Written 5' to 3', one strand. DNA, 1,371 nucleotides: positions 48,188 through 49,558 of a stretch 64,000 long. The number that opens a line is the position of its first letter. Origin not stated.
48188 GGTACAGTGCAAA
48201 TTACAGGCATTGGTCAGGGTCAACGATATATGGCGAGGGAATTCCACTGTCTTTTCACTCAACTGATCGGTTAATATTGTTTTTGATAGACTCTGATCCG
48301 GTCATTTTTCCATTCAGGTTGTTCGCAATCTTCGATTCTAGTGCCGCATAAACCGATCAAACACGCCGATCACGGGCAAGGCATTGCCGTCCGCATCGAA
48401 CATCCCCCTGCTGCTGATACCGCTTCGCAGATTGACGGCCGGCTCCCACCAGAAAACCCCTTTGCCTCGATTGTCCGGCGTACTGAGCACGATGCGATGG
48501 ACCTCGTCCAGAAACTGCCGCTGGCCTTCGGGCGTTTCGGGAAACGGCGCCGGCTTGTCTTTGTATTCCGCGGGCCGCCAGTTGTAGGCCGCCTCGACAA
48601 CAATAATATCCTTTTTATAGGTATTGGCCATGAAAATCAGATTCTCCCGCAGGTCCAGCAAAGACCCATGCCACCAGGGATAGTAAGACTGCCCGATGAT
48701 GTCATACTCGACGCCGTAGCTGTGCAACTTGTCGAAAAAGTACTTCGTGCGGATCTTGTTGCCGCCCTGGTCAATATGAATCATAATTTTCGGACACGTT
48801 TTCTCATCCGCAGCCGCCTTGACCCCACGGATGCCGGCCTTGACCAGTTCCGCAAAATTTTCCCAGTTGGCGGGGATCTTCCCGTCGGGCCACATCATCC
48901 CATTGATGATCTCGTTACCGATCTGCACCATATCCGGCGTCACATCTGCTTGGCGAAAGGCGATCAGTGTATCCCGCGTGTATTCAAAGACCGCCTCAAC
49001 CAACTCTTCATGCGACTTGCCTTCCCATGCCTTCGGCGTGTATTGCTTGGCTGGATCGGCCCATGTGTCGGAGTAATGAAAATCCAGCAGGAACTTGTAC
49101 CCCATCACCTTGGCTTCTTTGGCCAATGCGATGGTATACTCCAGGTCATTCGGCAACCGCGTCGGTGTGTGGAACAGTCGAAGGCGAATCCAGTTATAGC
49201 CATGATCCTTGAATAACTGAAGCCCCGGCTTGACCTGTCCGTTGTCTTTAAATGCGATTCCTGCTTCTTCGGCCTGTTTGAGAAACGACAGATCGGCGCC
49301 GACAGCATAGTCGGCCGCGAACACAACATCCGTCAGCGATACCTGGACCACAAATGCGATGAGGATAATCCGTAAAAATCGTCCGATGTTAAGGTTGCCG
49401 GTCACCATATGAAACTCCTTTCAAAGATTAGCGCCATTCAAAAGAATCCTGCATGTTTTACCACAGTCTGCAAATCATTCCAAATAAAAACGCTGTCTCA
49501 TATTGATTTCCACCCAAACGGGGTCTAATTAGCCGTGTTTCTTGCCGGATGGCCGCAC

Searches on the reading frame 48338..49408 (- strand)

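Call 63: search_protein_families(library=pfam, proteins=[window:48338-49408:-], max_evalue=0.00001)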
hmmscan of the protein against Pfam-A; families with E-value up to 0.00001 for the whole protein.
window:48338-49408:- (356 aa): 1 family
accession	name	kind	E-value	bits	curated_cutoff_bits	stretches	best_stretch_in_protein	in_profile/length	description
PF07745.19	Glyco_hydro_53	-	2.1e-95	320.1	24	1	36-350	2-340/340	Glycosyl hydrolase family 53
